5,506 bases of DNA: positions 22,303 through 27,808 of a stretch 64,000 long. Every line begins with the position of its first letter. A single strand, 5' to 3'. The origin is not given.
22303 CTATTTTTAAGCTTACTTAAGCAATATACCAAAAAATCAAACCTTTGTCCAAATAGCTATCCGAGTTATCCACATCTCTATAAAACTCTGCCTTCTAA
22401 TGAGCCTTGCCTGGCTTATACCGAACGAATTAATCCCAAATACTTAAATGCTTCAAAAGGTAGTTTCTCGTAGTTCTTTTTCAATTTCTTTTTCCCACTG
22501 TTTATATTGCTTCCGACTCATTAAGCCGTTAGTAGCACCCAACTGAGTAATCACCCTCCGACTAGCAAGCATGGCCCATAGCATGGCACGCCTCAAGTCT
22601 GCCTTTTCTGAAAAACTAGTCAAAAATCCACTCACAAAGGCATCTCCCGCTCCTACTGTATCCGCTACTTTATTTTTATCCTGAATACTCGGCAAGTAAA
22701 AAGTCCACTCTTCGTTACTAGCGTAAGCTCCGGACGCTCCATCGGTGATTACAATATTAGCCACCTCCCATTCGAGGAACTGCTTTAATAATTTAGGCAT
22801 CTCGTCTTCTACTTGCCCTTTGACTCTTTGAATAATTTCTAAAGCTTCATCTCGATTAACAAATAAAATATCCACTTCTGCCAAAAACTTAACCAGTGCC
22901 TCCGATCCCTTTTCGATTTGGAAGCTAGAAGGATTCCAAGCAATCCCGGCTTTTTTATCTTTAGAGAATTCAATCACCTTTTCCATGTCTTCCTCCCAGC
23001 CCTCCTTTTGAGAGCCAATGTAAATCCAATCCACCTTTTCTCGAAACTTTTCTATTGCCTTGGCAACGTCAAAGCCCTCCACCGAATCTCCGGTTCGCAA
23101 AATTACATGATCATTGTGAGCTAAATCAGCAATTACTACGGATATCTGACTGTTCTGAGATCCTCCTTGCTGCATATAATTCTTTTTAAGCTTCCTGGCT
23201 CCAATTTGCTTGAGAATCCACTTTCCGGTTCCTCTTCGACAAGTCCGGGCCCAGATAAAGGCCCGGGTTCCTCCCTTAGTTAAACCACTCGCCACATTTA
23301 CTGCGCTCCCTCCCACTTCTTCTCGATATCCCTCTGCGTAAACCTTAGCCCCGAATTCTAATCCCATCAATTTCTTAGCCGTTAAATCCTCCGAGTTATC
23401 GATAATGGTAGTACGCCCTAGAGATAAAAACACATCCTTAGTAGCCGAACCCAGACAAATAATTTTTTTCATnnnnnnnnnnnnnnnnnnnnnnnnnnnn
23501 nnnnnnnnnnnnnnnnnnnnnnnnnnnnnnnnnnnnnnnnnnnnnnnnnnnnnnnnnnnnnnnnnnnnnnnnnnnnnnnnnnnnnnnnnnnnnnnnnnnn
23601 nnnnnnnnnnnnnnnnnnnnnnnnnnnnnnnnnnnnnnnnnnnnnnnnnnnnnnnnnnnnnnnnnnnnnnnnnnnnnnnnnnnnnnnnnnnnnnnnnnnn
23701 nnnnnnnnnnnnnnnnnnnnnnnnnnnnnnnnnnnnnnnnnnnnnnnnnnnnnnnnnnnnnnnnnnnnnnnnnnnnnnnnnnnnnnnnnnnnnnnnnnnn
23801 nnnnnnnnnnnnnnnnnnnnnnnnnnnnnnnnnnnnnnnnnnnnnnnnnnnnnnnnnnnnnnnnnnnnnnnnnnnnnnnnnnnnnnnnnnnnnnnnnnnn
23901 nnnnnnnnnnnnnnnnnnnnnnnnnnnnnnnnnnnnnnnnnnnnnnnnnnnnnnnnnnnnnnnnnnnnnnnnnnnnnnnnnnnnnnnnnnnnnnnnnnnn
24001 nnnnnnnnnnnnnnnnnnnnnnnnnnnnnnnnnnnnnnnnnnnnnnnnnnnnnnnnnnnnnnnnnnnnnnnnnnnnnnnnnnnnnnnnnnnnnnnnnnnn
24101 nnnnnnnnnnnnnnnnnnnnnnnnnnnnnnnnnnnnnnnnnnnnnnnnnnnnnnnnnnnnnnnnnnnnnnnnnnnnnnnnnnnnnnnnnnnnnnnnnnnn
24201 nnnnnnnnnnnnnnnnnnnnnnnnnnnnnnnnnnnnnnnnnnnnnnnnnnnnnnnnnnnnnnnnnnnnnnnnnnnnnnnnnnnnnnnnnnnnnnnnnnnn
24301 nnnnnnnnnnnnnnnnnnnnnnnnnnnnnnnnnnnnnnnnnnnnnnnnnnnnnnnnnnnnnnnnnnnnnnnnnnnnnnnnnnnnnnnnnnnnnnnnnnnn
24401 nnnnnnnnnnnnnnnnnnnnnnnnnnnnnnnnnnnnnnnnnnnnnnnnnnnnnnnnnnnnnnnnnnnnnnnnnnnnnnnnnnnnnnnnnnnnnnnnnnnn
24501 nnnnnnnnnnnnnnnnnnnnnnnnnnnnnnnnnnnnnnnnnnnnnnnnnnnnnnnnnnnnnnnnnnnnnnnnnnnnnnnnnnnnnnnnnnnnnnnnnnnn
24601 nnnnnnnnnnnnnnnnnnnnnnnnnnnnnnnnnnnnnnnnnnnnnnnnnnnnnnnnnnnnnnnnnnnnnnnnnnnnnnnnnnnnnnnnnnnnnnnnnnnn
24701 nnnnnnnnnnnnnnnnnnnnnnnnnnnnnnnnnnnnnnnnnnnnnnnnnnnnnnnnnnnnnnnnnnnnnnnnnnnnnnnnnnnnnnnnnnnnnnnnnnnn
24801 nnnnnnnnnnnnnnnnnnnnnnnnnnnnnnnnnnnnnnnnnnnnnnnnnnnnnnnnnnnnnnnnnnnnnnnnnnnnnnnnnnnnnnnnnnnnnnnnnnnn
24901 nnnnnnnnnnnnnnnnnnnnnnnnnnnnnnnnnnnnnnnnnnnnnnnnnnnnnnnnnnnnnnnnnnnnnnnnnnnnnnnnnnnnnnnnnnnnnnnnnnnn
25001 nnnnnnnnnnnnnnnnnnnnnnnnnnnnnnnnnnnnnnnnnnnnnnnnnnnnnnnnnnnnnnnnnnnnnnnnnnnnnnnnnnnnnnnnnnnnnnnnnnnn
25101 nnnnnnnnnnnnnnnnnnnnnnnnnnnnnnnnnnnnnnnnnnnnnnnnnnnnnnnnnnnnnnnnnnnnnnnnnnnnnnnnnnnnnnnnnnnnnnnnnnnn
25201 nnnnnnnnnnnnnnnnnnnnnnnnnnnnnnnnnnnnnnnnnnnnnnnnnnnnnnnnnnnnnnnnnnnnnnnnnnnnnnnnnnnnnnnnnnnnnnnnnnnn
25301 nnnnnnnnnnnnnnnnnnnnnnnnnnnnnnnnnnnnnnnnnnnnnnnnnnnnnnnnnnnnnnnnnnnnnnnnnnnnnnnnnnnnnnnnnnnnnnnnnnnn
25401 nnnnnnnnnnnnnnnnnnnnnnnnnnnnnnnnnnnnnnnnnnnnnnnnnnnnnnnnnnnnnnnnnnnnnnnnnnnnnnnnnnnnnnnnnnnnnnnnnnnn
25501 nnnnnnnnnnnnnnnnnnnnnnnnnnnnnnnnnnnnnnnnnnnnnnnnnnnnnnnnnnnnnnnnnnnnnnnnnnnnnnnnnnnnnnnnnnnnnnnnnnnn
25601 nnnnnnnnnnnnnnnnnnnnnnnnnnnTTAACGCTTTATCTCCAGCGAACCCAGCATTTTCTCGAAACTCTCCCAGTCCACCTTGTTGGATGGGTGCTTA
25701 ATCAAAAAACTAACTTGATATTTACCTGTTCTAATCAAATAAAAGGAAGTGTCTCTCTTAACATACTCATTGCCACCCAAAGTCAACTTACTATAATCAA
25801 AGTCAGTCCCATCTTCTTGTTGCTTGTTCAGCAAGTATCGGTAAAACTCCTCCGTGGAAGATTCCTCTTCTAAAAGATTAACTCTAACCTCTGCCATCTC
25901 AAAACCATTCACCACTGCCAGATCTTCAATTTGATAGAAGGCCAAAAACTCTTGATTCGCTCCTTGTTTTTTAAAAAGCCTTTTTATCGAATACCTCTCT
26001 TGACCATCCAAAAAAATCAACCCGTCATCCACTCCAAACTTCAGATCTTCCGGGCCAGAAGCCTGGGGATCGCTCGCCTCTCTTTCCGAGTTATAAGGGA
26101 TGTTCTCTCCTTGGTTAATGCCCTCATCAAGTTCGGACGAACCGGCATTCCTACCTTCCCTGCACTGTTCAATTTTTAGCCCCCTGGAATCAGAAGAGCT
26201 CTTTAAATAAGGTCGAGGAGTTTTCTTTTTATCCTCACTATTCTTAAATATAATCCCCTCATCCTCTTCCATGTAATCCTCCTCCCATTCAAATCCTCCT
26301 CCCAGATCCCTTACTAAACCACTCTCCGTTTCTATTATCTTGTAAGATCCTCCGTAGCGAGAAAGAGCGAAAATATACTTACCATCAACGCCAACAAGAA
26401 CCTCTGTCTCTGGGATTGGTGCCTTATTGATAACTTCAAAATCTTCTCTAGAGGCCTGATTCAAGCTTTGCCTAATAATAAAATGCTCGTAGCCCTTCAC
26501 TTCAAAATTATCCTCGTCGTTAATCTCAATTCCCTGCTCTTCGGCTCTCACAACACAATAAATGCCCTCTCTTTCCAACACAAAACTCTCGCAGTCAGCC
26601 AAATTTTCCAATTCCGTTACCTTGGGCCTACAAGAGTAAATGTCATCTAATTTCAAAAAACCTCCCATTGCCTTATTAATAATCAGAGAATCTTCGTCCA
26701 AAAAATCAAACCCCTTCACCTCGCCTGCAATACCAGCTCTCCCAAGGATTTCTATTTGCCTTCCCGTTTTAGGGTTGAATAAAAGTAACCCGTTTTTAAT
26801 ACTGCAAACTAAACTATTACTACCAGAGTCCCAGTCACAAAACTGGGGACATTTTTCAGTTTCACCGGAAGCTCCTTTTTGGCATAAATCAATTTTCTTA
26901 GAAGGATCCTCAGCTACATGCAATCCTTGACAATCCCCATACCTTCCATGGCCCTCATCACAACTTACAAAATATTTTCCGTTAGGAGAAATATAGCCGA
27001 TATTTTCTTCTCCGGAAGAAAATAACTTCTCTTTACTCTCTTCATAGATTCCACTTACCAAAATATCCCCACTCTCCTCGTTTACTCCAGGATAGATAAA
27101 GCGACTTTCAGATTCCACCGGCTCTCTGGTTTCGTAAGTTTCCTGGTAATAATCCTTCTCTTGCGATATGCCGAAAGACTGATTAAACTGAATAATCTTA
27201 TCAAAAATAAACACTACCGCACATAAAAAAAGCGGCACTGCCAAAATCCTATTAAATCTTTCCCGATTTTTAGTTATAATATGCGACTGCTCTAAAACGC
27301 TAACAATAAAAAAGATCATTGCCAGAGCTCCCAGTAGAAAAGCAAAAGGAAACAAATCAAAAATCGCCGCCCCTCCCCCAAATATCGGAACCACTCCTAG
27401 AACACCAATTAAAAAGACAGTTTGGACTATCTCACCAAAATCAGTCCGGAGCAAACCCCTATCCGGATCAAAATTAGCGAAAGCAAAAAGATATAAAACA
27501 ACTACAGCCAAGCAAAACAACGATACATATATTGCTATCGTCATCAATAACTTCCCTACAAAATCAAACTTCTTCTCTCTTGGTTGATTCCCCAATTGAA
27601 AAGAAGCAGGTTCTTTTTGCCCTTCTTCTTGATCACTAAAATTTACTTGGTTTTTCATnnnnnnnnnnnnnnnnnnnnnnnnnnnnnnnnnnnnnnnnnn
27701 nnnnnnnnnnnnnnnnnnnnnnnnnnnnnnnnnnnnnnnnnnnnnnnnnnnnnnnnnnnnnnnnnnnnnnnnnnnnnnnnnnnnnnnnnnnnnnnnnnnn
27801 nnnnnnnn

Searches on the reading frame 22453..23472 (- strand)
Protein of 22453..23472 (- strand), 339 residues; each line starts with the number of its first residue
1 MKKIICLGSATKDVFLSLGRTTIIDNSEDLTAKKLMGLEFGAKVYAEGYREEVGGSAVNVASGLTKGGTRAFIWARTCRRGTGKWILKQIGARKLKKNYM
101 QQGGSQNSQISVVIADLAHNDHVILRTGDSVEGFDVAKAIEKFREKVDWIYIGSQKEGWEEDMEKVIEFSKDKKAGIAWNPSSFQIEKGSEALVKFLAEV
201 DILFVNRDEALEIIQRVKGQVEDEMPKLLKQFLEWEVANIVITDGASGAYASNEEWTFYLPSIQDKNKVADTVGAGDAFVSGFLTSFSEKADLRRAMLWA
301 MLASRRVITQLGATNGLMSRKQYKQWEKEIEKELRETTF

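Call 9: search_protein_families(library=pfam, proteins=[window:22453-23472:-], max_evalue=0.00001)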
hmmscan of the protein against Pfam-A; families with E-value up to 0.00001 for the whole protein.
window:22453-23472:- (339 aa): 1 family
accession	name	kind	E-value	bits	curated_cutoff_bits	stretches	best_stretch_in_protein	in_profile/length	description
PF00294.29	PfkB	-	3.8e-31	109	25.8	1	40-316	22-298/302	pfkB family carbohydrate kinase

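Call 60: search_protein_families(library=ncbifam, proteins=[window:22453-23472:-], max_evalue=0.00001)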
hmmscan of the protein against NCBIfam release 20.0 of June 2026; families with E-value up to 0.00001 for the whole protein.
window:22453-23472:- (339 aa): 18 families
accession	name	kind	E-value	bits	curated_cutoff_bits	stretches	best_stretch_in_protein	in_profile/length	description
TIGR02152.1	D_ribokin_bact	equivalog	3.4e-21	75.9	299.65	1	40-323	21-296/298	ribokinase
TIGR04382.1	myo_inos_iolC_N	equivalog_domain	3.5e-20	72.5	300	1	189-323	178-305/309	5-dehydro-2-deoxygluconokinase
TIGR03168.1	1-PFK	subfamily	1.6e-19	70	216.4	1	34-330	15-302/305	hexose kinase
TIGR03828.1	pfkB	equivalog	3.5e-18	65.7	292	1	35-328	16-300/305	1-phosphofructokinase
NF008353.0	PRK11142.1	equivalog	8.1e-16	58.4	341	1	41-325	26-301/307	ribokinase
NF006957.1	PRK09434.1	equivalog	1.8e-13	50.7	450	1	53-299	26-272/302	fructokinase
NF041332.1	KDG_KDGal_kin_Halo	equivalog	3.7e-13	49.6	440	1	187-301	177-285/320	bifunctional 2-dehydro-3-deoxygluconokinase/2-dehydro-3-deoxygalactonokinase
NF041320.1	pfkB_Halo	equivalog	4.6e-12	46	400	1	48-316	31-285/302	1-phosphofructokinase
NF053626.1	RibKinHalex1628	equivalog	7.3e-12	45.4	330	1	51-300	35-265/293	ATP-dependent ribose-1-phosphate kinase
NF041164.1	NucKinThplmales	equivalog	1.3e-11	44.3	450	1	158-309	133-273/295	nucleoside kinase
NF007321.0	PRK09813.1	equivalog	1.6e-11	44.2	247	1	44-312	14-259/261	fructoselysine 6-kinase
NF040938.1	KDG_KDGal_kin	equivalog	2.6e-11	43.2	400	1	167-322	150-298/305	bifunctional 2-dehydro-3-deoxygluconokinase/2-dehydro-3-deoxygalactonokinase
TIGR02198.1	rfaE_dom_I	equivalog_domain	9.6e-11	41.3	345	1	51-314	44-303/315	D-glycero-beta-D-manno-heptose-7-phosphate kinase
NF010033.0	PRK13508.1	equivalog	2.7e-09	36.7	469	1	53-306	35-286/309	tagatose-6-phosphate kinase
TIGR01231.1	lacC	equivalog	3.6e-08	33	409.55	1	52-309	34-290/310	tagatose-6-phosphate kinase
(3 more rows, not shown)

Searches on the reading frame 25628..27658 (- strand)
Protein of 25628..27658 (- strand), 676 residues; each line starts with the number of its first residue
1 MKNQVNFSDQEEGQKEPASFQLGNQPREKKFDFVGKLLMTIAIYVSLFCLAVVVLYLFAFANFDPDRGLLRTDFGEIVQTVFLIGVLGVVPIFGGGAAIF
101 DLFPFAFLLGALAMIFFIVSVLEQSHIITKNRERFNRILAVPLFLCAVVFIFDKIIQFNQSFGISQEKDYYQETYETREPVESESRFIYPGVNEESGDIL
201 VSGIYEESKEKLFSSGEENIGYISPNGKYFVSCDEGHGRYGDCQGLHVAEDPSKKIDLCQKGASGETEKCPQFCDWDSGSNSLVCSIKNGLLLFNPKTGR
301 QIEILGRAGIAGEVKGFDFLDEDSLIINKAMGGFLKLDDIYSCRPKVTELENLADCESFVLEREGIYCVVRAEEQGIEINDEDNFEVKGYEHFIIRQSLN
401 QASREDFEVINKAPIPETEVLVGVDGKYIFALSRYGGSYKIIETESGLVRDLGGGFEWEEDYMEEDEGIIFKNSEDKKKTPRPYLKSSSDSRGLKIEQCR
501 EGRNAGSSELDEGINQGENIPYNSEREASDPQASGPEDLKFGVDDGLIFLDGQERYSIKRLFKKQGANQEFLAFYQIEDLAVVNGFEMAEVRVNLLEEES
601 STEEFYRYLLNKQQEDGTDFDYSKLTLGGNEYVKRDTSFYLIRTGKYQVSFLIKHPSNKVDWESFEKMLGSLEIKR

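Call 3: search_protein_families(library=pfam, proteins=[window:25628-27658:-])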
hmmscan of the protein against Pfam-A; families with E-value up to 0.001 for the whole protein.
window:25628-27658:- (676 aa): 0 families

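Call 4: search_protein_families(library=ncbifam, proteins=[window:25628-27658:-])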
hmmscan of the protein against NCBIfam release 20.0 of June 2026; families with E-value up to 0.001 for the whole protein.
window:25628-27658:- (676 aa): 0 families

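Call 74: search_protein_representatives(protein=window:25628-27658:-)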
Query: 676 residues. Proteins with E-value up to 0.001 (for the whole library): 22; up to 1e-10: 14; up to 1e-30: 6. The best 22 are listed.
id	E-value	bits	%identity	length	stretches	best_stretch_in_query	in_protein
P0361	0.0e+00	1527.5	100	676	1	1-676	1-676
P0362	2.2e-143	495.5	45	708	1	1-675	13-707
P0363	1.2e-107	377.4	44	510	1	28-489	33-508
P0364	3.7e-98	346.1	38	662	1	11-509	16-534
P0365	8.1e-66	239.2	36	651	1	39-489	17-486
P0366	1.2e-49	185.7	42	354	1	34-358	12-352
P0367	5.4e-27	110.9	30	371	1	136-452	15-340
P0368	1.5e-26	109.5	32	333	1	35-330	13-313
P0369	1.4e-24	102.9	29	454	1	37-464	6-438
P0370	9.6e-19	83.6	28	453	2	341-447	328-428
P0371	6.8e-13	64.3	41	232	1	340-430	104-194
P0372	6.5e-12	61.1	29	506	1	102-450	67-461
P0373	5.3e-11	58.1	25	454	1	52-431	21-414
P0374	6.9e-11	57.7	42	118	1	26-122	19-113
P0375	1.6e-10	56.5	32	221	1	34-233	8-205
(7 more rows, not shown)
